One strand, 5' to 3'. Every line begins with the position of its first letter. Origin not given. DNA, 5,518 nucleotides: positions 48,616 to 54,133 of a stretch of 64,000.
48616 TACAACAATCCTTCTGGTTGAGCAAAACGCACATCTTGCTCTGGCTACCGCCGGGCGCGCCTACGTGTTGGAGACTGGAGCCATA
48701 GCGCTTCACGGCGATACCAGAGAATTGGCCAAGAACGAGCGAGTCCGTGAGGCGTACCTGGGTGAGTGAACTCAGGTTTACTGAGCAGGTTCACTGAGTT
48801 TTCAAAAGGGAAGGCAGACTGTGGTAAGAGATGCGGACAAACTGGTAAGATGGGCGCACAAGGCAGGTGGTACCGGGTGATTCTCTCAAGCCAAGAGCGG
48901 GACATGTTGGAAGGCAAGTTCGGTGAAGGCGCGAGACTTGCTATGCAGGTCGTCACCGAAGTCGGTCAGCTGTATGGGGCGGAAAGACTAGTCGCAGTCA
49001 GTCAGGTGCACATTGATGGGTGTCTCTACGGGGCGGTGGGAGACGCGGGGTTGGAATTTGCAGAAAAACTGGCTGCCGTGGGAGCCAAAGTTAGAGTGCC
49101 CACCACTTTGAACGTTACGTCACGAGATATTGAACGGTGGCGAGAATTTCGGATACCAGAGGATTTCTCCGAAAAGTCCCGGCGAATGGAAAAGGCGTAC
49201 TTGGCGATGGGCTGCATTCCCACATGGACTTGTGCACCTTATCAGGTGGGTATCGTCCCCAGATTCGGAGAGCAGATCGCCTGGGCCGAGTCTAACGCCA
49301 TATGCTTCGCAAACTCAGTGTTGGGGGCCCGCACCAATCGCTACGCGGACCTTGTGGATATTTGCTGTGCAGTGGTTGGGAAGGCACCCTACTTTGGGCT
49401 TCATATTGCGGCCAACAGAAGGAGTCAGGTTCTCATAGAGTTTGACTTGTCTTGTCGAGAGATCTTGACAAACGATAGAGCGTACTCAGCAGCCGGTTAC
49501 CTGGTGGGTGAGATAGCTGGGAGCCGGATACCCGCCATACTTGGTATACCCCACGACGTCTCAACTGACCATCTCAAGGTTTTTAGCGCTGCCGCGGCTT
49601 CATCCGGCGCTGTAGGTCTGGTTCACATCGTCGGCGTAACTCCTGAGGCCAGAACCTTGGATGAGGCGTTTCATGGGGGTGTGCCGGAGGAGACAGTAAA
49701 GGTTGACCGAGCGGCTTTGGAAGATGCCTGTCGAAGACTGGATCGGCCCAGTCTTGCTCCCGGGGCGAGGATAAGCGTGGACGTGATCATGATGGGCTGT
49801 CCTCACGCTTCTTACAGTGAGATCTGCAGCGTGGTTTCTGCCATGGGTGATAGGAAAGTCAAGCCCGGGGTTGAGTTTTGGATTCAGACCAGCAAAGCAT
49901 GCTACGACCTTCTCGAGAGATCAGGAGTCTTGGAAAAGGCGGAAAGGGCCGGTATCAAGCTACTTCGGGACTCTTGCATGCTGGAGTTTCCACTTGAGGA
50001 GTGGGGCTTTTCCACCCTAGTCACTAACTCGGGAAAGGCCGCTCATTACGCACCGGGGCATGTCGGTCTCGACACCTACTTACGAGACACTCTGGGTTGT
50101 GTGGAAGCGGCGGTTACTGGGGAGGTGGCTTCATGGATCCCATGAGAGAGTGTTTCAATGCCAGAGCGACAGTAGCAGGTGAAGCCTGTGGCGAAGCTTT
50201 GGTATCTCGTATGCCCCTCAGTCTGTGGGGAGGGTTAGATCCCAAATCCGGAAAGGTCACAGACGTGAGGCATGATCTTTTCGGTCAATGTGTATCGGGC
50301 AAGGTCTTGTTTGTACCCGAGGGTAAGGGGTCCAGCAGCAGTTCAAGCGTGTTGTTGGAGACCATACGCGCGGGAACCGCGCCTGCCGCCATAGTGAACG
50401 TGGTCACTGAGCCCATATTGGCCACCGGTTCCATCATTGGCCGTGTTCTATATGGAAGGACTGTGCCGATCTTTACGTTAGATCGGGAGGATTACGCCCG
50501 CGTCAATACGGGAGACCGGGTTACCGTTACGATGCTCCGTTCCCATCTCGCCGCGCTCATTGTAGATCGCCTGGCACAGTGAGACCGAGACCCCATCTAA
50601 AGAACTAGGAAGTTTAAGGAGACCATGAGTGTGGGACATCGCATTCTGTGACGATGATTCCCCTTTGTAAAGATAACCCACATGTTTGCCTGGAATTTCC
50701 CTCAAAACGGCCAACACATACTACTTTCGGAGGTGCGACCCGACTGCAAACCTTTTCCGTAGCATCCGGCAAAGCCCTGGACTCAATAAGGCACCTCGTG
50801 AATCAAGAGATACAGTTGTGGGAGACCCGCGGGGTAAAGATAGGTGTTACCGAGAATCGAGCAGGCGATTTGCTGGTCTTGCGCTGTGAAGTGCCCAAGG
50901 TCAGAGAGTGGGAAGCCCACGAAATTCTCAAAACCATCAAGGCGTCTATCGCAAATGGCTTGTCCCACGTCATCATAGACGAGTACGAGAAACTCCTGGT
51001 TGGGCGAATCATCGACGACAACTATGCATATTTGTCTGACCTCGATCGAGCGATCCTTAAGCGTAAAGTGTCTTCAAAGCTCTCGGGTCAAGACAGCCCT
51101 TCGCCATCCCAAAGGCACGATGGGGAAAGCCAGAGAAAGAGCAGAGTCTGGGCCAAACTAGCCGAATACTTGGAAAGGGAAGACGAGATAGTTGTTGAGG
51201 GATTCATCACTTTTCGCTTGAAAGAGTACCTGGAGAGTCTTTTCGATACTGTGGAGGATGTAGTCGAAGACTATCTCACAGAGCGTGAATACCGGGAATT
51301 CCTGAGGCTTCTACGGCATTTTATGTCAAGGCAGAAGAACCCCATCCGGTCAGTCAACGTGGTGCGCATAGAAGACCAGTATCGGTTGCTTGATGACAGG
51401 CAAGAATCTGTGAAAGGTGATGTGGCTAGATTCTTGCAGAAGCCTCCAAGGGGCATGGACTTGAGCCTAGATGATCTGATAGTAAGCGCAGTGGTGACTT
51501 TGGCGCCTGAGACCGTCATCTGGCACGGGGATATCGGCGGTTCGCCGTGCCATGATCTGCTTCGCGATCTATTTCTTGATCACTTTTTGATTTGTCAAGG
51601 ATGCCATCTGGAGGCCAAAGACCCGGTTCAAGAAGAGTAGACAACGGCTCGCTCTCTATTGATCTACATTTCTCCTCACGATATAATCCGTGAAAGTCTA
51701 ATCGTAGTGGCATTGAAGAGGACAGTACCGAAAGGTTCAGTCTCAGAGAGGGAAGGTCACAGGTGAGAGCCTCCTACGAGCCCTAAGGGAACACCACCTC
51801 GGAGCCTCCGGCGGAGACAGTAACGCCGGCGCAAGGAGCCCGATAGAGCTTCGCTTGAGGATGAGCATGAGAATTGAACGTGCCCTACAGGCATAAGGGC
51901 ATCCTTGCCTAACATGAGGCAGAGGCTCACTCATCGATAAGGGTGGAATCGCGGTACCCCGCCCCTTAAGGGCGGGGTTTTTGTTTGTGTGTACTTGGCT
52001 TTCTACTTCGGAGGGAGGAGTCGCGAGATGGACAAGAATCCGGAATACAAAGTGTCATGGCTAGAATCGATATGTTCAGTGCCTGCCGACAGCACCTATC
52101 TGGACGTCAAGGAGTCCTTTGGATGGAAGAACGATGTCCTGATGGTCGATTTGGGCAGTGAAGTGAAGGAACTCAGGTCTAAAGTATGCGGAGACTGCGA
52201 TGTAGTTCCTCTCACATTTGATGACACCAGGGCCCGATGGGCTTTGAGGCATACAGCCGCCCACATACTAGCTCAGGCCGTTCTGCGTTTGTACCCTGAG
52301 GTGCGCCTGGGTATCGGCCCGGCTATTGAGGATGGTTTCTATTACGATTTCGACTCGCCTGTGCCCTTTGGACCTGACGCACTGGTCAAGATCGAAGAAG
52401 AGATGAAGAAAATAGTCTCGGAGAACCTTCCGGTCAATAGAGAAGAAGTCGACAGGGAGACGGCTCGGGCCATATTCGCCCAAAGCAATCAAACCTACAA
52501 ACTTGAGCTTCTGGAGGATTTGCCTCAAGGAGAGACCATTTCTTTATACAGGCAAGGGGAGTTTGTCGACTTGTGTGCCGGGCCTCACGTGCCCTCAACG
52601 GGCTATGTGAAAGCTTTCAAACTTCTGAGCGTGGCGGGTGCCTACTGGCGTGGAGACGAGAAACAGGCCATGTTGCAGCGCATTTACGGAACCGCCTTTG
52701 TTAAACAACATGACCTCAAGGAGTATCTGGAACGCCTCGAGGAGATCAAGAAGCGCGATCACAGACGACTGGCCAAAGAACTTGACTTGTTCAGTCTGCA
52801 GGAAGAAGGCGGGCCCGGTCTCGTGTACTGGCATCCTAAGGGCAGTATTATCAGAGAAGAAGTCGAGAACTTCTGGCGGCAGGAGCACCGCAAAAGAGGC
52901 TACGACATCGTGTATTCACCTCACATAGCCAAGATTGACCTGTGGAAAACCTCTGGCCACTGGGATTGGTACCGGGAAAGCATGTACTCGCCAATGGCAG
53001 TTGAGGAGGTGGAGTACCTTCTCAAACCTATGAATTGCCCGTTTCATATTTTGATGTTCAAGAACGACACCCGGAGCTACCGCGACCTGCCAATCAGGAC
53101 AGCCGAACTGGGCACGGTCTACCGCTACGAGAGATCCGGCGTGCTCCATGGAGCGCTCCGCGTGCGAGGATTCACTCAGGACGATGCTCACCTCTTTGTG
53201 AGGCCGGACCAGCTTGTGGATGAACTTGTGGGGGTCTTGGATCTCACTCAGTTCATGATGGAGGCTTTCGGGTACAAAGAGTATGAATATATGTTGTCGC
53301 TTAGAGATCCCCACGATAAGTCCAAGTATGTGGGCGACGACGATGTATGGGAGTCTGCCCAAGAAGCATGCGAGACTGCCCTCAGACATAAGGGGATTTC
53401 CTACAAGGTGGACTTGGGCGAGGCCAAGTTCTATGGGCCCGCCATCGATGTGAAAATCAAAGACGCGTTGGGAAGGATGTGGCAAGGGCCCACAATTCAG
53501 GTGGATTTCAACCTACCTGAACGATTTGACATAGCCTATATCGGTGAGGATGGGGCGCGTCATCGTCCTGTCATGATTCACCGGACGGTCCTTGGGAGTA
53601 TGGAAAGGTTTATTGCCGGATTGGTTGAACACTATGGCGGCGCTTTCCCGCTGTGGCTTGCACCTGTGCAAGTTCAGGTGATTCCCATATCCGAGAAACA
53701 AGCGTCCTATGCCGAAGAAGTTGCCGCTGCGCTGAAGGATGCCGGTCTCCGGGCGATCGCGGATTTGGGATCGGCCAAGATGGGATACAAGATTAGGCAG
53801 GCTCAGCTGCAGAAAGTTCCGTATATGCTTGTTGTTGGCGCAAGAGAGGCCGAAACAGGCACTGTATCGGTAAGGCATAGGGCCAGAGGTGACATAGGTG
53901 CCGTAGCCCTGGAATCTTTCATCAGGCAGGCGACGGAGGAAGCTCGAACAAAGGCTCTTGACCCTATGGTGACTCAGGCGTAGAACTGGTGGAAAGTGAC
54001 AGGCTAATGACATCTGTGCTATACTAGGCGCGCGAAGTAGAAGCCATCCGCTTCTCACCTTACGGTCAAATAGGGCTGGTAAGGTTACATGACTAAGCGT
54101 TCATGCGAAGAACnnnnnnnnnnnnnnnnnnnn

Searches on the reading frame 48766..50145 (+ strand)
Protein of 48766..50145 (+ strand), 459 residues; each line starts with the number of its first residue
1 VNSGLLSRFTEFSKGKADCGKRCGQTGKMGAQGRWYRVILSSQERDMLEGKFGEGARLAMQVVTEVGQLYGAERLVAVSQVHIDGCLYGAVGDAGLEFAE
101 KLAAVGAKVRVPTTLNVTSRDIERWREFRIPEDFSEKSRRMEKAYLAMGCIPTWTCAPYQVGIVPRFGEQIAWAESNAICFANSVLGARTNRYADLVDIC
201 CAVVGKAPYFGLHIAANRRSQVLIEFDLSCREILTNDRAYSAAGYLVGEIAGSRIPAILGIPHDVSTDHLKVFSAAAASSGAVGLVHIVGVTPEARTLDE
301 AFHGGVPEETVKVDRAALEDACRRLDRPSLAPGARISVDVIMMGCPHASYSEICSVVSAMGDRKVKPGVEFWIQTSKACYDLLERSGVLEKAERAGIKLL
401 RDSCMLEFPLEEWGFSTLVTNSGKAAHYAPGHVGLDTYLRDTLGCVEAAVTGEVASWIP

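Call 77: search_protein_families(library=pfam, proteins=[window:48766-50145:+], max_evalue=0.00001)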
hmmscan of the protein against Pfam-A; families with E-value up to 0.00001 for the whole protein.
window:48766-50145:+ (459 aa): 1 family
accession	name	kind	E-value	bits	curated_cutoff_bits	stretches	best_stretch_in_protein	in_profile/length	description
PF04412.18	AcnX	-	5.5e-141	470.3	31.5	1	39-447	2-400/400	Aconitase X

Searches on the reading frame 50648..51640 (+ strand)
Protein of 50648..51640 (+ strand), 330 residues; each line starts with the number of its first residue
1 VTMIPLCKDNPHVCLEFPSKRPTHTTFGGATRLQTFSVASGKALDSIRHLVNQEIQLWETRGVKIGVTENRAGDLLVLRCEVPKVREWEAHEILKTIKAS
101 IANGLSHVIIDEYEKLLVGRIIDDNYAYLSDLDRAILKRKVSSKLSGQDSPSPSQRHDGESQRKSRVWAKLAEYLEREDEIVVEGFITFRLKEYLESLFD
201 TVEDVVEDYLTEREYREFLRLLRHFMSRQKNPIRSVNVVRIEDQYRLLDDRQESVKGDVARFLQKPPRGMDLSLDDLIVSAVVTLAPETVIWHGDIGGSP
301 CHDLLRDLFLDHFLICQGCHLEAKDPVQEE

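Call 77: search_protein_families(library=pfam, proteins=[window:50648-51640:+], max_evalue=0.00001)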
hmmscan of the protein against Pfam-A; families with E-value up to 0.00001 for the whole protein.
window:50648-51640:+ (330 aa): 1 family
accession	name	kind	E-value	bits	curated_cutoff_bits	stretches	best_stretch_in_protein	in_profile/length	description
PF08812.16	YtxC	-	1.9e-45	155.5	33.1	1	101-304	3-205/218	YtxC-like family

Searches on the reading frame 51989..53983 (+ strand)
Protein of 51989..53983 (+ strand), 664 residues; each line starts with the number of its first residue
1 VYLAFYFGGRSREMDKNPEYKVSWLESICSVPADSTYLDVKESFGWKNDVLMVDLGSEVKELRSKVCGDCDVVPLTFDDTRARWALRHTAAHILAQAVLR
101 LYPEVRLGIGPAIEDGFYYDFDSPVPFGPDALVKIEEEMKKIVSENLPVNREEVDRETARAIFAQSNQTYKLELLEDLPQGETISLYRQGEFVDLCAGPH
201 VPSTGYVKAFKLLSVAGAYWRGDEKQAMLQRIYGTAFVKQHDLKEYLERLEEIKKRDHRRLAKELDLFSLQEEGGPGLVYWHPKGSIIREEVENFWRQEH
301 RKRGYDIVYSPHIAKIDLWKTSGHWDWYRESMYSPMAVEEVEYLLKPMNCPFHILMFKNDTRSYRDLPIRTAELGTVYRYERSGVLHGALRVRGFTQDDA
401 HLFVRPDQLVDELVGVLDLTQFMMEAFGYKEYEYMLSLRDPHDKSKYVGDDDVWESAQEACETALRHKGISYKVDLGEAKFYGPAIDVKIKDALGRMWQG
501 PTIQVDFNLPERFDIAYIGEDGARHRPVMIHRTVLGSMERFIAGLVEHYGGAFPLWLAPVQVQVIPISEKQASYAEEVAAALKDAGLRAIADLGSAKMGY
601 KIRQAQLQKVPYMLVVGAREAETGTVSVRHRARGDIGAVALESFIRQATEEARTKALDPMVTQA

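Call 77: search_protein_families(library=pfam, proteins=[window:51989-53983:+], max_evalue=0.00001)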
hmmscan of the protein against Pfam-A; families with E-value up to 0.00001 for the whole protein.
window:51989-53983:+ (664 aa): 3 families
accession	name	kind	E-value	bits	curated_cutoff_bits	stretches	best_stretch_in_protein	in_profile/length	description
PF00587.30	tRNA-synt_2b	-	9.2e-41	140.3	29.3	1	340-549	8-179/179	tRNA synthetase class II core domain (G, H, P, S and T)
PF03129.25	HGTP_anticodon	-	2e-24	86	21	1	561-646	1-89/94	Anticodon binding domain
PF07973.19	tRNA_SAD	-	8.9e-18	64.4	24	1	184-233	1-44/44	Threonyl and Alanyl tRNA synthetase second additional domain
